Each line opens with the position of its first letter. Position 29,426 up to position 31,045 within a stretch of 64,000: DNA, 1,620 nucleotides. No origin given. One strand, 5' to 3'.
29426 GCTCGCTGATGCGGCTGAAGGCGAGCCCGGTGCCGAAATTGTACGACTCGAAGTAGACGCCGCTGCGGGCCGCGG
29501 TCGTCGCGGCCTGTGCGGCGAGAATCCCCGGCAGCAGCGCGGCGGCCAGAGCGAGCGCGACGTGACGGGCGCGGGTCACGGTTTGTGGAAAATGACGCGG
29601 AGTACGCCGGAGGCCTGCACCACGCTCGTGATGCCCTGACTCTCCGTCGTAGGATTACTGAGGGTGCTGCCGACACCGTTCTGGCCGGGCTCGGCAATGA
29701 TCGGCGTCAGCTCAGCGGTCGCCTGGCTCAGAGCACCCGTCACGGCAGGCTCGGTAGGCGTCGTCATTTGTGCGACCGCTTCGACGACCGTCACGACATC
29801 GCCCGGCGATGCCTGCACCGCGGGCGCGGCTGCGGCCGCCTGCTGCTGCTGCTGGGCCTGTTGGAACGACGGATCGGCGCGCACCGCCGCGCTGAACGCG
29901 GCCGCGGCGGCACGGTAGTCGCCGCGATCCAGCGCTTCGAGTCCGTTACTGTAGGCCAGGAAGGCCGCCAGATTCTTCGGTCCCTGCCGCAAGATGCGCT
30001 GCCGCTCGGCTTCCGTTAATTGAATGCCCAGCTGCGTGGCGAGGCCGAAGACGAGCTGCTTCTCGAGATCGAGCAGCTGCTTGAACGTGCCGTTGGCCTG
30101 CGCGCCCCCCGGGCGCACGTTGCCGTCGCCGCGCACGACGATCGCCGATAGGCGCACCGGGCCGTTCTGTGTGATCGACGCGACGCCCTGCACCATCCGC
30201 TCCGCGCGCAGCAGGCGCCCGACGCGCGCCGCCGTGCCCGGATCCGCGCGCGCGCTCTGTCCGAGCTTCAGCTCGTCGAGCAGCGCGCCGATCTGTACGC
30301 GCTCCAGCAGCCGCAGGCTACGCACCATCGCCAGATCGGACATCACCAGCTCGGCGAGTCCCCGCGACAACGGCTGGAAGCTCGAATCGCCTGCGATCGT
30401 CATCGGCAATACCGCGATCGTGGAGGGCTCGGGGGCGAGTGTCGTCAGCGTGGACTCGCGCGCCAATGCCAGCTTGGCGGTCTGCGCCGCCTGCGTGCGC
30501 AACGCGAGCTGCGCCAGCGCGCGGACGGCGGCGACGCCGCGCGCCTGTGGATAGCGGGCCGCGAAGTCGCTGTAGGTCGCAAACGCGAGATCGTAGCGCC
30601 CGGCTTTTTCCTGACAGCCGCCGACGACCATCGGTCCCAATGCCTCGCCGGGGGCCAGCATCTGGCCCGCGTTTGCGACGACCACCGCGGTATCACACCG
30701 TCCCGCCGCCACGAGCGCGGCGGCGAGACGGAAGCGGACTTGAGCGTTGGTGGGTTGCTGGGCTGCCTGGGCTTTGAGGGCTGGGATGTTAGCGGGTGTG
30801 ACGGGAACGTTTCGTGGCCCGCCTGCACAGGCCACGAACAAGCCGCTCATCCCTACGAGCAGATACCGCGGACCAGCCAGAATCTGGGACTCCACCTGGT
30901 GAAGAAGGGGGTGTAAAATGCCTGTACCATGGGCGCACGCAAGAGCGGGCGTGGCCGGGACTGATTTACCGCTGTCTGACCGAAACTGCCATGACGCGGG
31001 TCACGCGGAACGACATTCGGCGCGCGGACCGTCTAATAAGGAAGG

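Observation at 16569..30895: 14-kb operon encoding a cohesin-dockerin surface assembly with no glycoside hydrolases, headed by a CsgG-like lipoprotein and an OM barrel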

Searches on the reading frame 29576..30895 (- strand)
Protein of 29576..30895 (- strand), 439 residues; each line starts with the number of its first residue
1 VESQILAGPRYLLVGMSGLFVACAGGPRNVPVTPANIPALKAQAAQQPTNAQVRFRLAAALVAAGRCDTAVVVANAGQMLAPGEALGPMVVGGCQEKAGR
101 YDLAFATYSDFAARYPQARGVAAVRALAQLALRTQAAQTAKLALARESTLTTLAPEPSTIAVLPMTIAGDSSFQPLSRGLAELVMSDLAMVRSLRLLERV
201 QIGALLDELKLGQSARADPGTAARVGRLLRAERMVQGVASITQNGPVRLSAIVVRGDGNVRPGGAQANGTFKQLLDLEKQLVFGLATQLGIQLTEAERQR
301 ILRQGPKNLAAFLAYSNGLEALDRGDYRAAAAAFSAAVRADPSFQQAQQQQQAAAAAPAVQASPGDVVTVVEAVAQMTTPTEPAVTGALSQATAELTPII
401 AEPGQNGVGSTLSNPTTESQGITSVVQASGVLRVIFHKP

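Call 3: search_protein_families(library=pfam, proteins=[window:29576-30895:-], max_evalue=0.1)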
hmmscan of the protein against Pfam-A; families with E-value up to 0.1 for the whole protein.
window:29576-30895:- (439 aa): 7 families
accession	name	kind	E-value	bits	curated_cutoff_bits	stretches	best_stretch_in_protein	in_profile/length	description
PF03783.19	CsgG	-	6.5e-08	32.6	20.8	1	170-241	30-98/210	Curli production assembly/transport component CsgG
PF14561.12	TPR_20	-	0.0009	20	25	1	36-71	7-42/90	Tetratricopeptide repeat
PF14559.12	TPR_19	-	0.0086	16.8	25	1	38-83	12-57/68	Tetratricopeptide repeat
PF13432.12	TPR_16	-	0.011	16.6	32.7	1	317-347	3-33/65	Tetratricopeptide repeat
PF13428.12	TPR_14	-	0.032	15.4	23.5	0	322-349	12-39/44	Tetratricopeptide repeat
PF24575.1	TPR_Slam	-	0.063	14.1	35.2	0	304-350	40-86/104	Surface lipoprotein assembly modifier, N-terminal TPR repeats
PF13174.12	TPR_6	-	0.088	13.9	26.3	1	94-117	9-32/33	Tetratricopeptide repeat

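Call 8: search_protein_families(library=ncbifam, proteins=[window:29576-30895:-], max_evalue=0.1)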
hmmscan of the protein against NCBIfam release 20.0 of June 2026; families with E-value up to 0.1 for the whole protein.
window:29576-30895:- (439 aa): 4 families
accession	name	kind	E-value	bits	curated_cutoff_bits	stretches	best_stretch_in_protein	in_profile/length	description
TIGR02917.1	PEP_TPR_lipo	equivalog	3.4e-05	21.9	312.2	1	39-151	555-669/899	XrtA/PEP-CTERM system TPR-repeat protein PrsT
TIGR04510.1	mod_pep_cyc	subfamily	0.00075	18.1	400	1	244-359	328-446/814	putative peptide modification system cyclase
NF040959.1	MamA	equivalog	0.002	17.6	200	1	37-75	125-163/204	magnetosome protein MamA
TIGR02795.1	tol_pal_ybgF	equivalog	0.0095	16.5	90.1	0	97-122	14-39/119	tol-pal system protein YbgF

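Call 9: find_homologous_proteins(query=window:29576-30895:-)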
Query window:29576-30895:- (439 aa): 953 proteins with E <= 0.001 among 8000 candidates; the best 120 are listed.
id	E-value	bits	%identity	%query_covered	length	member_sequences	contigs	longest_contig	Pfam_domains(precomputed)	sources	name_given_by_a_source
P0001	4.4e-257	871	100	97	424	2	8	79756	PF03783.21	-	-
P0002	5.9e-245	831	93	100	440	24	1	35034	PF03783.21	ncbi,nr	ncbi:MAG TPA: CsgG/HfaB family protein [Gemmatimonadales bacterium]|nr:CsgG/HfaB family protein [Gem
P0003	2.6e-224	763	89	95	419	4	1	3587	PF03783.21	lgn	-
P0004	2.6e-212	723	81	97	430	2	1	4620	PF03783.21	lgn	-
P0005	3.6e-212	723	83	97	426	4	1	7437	PF03783.21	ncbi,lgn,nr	ncbi:MAG TPA: CsgG/HfaB family protein [Gemmatimonadales bacterium]|nr:CsgG/HfaB family protein [Gem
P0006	3.3e-211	720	81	95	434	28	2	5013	PF03783.21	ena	-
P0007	2.3e-210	717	84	97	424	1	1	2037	PF03783.21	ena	-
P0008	2.5e-210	717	81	99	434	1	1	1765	PF03783.21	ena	-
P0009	9.3e-210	715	82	95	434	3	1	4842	PF03783.21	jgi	jgi:tetratricopeptide (TPR) repeat protein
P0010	1.3e-209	714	80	99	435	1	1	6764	PF03783.21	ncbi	-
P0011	2.0e-209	714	81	99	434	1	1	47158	PF03783.21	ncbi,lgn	-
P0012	2.3e-209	714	81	95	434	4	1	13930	PF03783.21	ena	-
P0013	7.5e-209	712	80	99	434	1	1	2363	PF03783.21,PF14561.13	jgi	jgi:curli production assembly/transport component CsgG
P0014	2.9e-208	710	83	97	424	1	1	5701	PF03783.21,PF14561.13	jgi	jgi:tetratricopeptide (TPR) repeat protein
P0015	5.1e-208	709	82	97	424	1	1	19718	PF03783.21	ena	-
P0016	7.1e-208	709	81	97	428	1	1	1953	PF03783.21,PF14561.13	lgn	-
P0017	7.2e-207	705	80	95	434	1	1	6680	PF03783.21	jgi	-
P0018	8.3e-207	705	82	97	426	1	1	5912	PF03783.21,PF14561.13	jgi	jgi:tetratricopeptide (TPR) repeat protein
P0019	1.2e-206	705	79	99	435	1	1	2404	PF03783.21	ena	-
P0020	1.7e-206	704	80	99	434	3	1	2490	PF03783.21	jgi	-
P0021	2.9e-206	703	81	97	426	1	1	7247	PF03783.21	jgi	jgi:tetratricopeptide (TPR) repeat protein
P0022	4.2e-206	703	82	97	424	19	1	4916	PF03783.21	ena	-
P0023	4.4e-206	703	81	97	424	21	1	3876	PF03783.21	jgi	jgi:tetratricopeptide (TPR) repeat protein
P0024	8.8e-206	702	80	99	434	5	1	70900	PF03783.21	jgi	-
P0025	9.2e-206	702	80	97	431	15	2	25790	PF03783.21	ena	-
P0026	1.9e-205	701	79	99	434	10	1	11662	PF03783.21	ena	-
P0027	2.5e-205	700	80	97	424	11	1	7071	PF03783.21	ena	-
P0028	3.2e-205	700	80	95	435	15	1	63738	PF03783.21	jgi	jgi:tetratricopeptide (TPR) repeat protein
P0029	4.2e-205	700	80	95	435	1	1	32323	PF03783.21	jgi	-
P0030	4.8e-205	699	81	96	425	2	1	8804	PF03783.21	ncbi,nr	ncbi:MAG TPA: CsgG/HfaB family protein [Gemmatimonadales bacterium]|nr:CsgG/HfaB family protein [Gem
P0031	2.3e-204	697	82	97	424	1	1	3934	PF03783.21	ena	-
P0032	6.6e-204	696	81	97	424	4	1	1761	PF03783.21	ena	-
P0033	8.0e-204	695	80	95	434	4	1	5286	PF03783.21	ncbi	-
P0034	8.0e-204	695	79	95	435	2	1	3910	PF03783.21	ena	-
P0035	1.2e-203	695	80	97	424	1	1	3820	PF03783.21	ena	-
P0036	1.5e-203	694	89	86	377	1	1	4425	PF03783.21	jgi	-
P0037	1.7e-203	694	79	95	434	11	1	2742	PF03783.21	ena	-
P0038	2.0e-203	694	82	97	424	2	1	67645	PF03783.21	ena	-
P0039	2.0e-203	694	81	97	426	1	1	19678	PF03783.21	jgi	-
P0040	2.3e-203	694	81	97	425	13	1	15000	PF03783.21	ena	-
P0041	2.7e-203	694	89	86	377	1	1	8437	PF03783.21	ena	-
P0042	2.9e-203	693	79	96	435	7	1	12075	PF03783.21,PF14561.13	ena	-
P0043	3.0e-203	693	89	86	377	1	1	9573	PF03783.21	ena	-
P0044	3.0e-203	693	89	86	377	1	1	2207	PF03783.21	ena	-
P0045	3.3e-203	693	89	86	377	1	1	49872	PF03783.21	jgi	-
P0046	4.2e-203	693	80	97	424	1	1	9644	PF03783.21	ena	-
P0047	5.3e-203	693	80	97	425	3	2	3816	PF03783.21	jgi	jgi:hypothetical protein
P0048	6.3e-203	692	79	97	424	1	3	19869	PF03783.21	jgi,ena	-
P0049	6.4e-203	692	79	97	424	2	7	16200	PF03783.21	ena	-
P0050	8.0e-203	692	89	86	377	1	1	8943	PF03783.21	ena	-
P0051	8.4e-203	692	88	89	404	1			PF03783.21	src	-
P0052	8.6e-203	692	89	86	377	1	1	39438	PF03783.21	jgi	-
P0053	9.9e-203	692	89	86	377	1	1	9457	PF03783.21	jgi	-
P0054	1.8e-202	691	89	86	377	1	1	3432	PF03783.21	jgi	-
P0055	2.1e-202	691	81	97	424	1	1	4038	PF03783.21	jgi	-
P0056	2.2e-202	691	78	99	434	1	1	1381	PF03783.21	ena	-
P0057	2.4e-202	690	80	97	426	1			PF03783.21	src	-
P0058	2.8e-202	690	81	97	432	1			PF14559.13,PF03783.21,PF14561.13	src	-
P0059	6.8e-202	689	81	97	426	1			PF03783.21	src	-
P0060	6.8e-202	689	80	97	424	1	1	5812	PF03783.21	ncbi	-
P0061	6.9e-202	689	88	86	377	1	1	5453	PF03783.21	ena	-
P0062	9.4e-202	689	79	97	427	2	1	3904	PF03783.21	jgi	jgi:hypothetical protein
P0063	2.0e-201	687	80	97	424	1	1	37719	PF03783.21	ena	-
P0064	3.7e-201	687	79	97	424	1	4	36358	PF03783.21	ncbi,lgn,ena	-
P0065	3.7e-201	687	78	99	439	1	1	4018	PF03783.21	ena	-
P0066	5.2e-201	686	79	97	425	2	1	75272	PF03783.21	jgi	jgi:tetratricopeptide (TPR) repeat protein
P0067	8.1e-201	685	80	97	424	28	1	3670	PF03783.21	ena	-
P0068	1.0e-200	685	79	97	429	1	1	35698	PF03783.21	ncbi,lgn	-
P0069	1.2e-200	685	78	97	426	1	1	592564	PF03783.21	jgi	-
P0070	2.0e-200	684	81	97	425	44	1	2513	PF03783.21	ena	-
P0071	2.5e-200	684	76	99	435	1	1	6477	PF03783.21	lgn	-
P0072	2.8e-200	684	80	95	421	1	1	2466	PF03783.21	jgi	jgi:tetratricopeptide (TPR) repeat protein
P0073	3.4e-200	683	79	99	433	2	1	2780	PF03783.21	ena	-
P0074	4.3e-200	683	79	97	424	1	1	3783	PF03783.21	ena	-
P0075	4.7e-200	683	79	97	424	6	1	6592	PF03783.21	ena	-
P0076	1.6e-199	681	80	94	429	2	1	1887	PF03783.21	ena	-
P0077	1.8e-199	681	79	97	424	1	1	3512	PF03783.21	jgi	jgi:tetratricopeptide (TPR) repeat protein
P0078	1.9e-199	681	79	97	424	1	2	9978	PF03783.21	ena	-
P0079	2.1e-199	681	80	97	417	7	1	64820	PF03783.21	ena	-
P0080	2.8e-199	680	79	95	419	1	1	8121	PF03783.21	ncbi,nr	ncbi:MAG TPA: CsgG/HfaB family protein [Gemmatimonadales bacterium]|nr:CsgG/HfaB family protein [Gem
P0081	3.1e-199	680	78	97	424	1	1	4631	PF03783.21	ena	-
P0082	4.9e-199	680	77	100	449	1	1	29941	PF03783.21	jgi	jgi:tetratricopeptide (TPR) repeat protein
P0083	5.3e-199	679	79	97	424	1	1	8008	PF03783.21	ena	-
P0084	8.7e-199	679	78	97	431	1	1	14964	PF03783.21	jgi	jgi:hypothetical protein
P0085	1.7e-198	678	80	95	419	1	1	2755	PF03783.21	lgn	-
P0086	1.9e-198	678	78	97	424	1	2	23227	PF03783.21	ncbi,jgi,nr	ncbi:MAG TPA: CsgG/HfaB family protein [Gemmatimonadales bacterium]|jgi:tetratricopeptide (TPR) repe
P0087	2.0e-198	678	74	99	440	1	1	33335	PF03783.21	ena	-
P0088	3.2e-198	677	77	97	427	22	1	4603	PF03783.21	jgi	jgi:tetratricopeptide (TPR) repeat protein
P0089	4.0e-198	677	79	97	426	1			PF03783.21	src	-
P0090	4.7e-198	676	77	97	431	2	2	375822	PF03783.21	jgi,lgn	jgi:tetratricopeptide (TPR) repeat protein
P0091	8.1e-198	676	78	97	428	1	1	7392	PF03783.21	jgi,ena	-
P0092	8.4e-198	676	79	94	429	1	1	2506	PF03783.21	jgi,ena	-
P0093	8.8e-198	675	78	97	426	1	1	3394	PF03783.21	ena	-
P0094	9.0e-198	675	79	94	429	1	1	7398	PF03783.21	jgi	-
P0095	1.2e-197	675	79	94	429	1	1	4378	PF03783.21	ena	-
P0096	1.2e-197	675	79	98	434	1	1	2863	PF03783.21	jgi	jgi:tetratricopeptide (TPR) repeat protein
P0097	2.2e-197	674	78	97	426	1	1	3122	PF03783.21,PF13432.13,PF14561.13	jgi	-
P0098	2.7e-197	674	78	97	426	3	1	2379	PF03783.21,PF14561.13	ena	-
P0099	2.9e-197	674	78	97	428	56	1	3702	PF03783.21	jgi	jgi:hypothetical protein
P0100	4.2e-197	673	79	94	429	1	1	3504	PF03783.21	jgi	-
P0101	5.2e-197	673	77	97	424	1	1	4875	PF03783.21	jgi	-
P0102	7.0e-197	672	77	99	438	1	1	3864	PF03783.21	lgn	-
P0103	1.1e-196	672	74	99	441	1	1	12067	PF03783.21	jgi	jgi:tetratricopeptide (TPR) repeat protein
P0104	1.1e-196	672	77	99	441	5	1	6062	PF03783.21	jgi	-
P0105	1.2e-196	672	79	95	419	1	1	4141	PF03783.21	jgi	jgi:tetratricopeptide (TPR) repeat protein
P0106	1.4e-196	671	77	97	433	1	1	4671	PF03783.21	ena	-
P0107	1.6e-196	671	83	91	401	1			PF03783.21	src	-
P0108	3.3e-196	670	78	98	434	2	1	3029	PF03783.21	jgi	jgi:tetratricopeptide (TPR) repeat protein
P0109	5.7e-196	669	77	99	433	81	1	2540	PF03783.21,PF13432.13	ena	-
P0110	7.8e-196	669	75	99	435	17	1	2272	PF03783.21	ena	-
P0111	1.3e-195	668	77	97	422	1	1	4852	PF03783.21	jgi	jgi:tetratricopeptide (TPR) repeat protein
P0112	2.8e-195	667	76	97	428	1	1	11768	PF03783.21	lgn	-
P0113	6.7e-195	666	77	99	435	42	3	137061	PF03783.21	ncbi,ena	-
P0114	7.4e-195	666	77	97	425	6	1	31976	PF03783.21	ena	-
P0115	1.6e-194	665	77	97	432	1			PF03783.21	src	-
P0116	1.8e-194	665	77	97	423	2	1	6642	PF03783.21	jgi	-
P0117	2.0e-194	664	87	85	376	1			PF03783.21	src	-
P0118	2.1e-194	664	78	97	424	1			PF03783.21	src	-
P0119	3.5e-194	664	77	97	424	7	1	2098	PF03783.21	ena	-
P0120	5.6e-194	663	77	99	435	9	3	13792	PF03783.21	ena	-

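Call 10: find_encoding_contigs(protein=P0069, flank=10000, max_places=2)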
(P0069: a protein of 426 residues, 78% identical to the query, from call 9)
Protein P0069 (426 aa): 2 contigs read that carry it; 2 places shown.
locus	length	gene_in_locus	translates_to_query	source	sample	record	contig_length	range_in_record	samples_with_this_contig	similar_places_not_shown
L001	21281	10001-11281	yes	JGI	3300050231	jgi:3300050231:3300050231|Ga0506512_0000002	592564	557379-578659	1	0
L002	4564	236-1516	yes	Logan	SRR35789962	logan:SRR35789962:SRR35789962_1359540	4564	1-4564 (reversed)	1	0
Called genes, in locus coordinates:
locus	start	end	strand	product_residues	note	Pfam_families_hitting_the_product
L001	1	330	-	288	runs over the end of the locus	-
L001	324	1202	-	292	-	PF01545:Cation_efflux, PF16916:ZT_dimer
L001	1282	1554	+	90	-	PF12840:HTH_20, PF01022:HTH_5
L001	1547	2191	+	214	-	PF07853:DUF1648, PF13630:SdpI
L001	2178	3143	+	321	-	PF00561:Abhydrolase_1 (faint), PF12697:Abhydrolase_6, PF12146:Hydrolase_4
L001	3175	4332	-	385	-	PF17785:PUA_3, PF10672:Methyltrans_SAM, PF03602:Cons_hypoth95, PF05175:MTS (weak), PF13649:Methyltransf_25 (weak), PF13847:Methyltransf_31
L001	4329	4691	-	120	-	PF07736:CM_1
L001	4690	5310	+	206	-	PF02581:TMP-TENI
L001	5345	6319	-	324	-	PF02618:YceG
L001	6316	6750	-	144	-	PF03652:RuvX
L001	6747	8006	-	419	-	PF07498:Rho_N, PF07497:Rho_RNA_bind, PF00006:ATP-synt_ab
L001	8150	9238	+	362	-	PF02163:Peptidase_M50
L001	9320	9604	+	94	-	-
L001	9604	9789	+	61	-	PF00512:HisKA (weak)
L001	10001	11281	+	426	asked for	PF03783:CsgG (weak)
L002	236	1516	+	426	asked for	PF03783:CsgG (weak)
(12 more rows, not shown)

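Call 11: find_encoding_contigs(protein=P0087, flank=10000, max_places=2)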
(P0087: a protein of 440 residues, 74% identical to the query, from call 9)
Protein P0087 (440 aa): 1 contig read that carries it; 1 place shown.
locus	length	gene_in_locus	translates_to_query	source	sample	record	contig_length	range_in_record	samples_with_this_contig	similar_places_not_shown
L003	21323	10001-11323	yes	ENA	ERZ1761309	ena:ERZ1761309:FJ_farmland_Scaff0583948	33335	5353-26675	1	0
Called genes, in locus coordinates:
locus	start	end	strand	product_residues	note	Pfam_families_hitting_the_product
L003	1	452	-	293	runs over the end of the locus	PF01545:Cation_efflux, PF16916:ZT_dimer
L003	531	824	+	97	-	PF12840:HTH_20, PF01022:HTH_5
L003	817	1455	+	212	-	PF07853:DUF1648, PF13630:SdpI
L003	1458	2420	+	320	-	PF12697:Abhydrolase_6, PF20434:BD-FAE (weak), PF00561:Abhydrolase_1 (faint), PF12146:Hydrolase_4 (weak)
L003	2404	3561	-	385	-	PF17785:PUA_3, PF08242:Methyltransf_12 (faint), PF10672:Methyltrans_SAM, PF02475:TRM5-TYW2_MTfase (weak), PF03602:Cons_hypoth95, PF05175:MTS (weak), PF13649:Methyltransf_25 (weak), PF13847:Methyltransf_31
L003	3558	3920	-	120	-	PF07736:CM_1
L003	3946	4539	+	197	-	PF02581:TMP-TENI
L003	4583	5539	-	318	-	PF02618:YceG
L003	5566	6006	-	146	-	PF03652:RuvX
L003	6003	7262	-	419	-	PF07498:Rho_N, PF07497:Rho_RNA_bind, PF00006:ATP-synt_ab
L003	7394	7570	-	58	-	-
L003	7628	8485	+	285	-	PF02163:Peptidase_M50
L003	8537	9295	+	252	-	PF25231:DUF7847 (faint), PF06790:UPF0259 (faint), PF10110:GPDPase_memb (weak)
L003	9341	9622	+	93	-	-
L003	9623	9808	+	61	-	-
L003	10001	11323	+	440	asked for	PF03783:CsgG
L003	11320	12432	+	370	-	-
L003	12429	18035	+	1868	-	PF13473:Cupredoxin_1 (weak), PF00127:Copper-bind (weak)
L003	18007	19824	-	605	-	PF06271:RDD, PF28475:DUF8413, PF01944:SpoIIM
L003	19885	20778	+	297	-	PF25231:DUF7847 (weak)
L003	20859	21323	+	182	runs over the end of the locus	-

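Call 12: find_related_loci(query=window:29576-30895:-, collection=genome_contigs, flank=10000)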
Query window:29576-30895:- (439 aa) in genome_contigs; peptide patterns used: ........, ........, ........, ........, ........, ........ (x = any residue, [..] = any of these).
340 stretches matched a pattern; 28 encode a relative of the query (tblastn E <= 1e-3); 26 distinct loci.
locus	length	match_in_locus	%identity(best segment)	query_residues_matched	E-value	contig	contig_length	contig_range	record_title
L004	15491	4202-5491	80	1-430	0e+0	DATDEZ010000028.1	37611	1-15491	MAG TPA_asm: Gemmatimonadales bacterium isolate SMAG_U213 k141_156574, whole genome shotgun sequence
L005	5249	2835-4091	79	21-439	0e+0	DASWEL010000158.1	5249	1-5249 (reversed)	MAG TPA_asm: Gemmatimonadales bacterium isolate SMAG_U2761 k141_54261, whole genome shotgun sequence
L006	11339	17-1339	82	1-439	0e+0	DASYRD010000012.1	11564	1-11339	MAG TPA_asm: Gemmatimonadales bacterium isolate SMAG_U4502 k141_633681, whole genome shotgun sequence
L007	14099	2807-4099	81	1-430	0e+0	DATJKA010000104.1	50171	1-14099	MAG TPA_asm: Gemmatimonadales bacterium isolate SMAG_U15580 k141_2251071, whole genome shotgun sequence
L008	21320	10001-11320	81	2-439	0e+0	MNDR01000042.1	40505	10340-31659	MAG: Gemmatimonadetes bacterium 13_2_20CM_2_65_7 13_2_20cm_2_scaffold_1109, whole genome shotgun sequence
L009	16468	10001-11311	82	2-439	0e+0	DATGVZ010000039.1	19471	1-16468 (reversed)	MAG TPA_asm: Gemmatimonadales bacterium isolate SMAG_U10569 k141_1182814, whole genome shotgun sequence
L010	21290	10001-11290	82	1-430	0e+0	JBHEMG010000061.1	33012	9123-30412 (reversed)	MAG: Gemmatimonadales bacterium isolate S2_bin.9.orig S2_k141_3440446, whole genome shotgun sequence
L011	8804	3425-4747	81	1-439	0e+0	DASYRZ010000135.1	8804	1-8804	MAG TPA_asm: Gemmatimonadales bacterium isolate SMAG_U4524 k141_2763508, whole genome shotgun sequence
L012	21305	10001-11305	76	6-439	0e+0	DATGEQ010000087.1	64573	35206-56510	MAG TPA_asm: Gemmatimonadales bacterium isolate SMAG_U9706 k141_546438, whole genome shotgun sequence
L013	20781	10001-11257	80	21-439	0e+0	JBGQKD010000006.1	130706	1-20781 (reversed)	MAG: Gemmatimonadota bacterium isolate OBJ2_061818_050_7 k141_27645_length_130706_cov_15.8027, whole genome shotgun sequ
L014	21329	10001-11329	81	2-439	0e+0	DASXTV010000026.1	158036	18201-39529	MAG TPA_asm: Gemmatimonadales bacterium isolate SMAG_U4701 k141_1468539, whole genome shotgun sequence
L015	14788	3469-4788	78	2-439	0e+0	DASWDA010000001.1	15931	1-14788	MAG TPA_asm: Gemmatimonadales bacterium isolate SMAG_U2723 k141_213850, whole genome shotgun sequence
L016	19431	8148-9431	77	3-430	0e+0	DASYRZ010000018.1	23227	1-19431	MAG TPA_asm: Gemmatimonadales bacterium isolate SMAG_U4524 k141_3122451, whole genome shotgun sequence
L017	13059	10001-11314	77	2-439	0e+0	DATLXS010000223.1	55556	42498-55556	MAG TPA_asm: Gemmatimonadales bacterium isolate SMAG_U13252 k141_2166223, whole genome shotgun sequence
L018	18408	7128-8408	76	5-431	0e+0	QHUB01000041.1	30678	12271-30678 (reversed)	MAG: Gemmatimonadetes bacterium isolate AG38 14_0903_02_30cm_scaffold_634_curated, whole genome shotgun sequence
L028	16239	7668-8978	79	3-439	0e+0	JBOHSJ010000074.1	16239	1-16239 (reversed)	MAG: Gemmatimonadales bacterium isolate SC-S_metawrap_bin.80 k127_7588011, whole genome shotgun sequence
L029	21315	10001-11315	79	2-439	4e-164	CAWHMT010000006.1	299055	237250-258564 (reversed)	MAG: uncultured Gemmatimonadales bacterium isolate MFD02809.bin.1.217 genome assembly, contig: contig_39650, whole genom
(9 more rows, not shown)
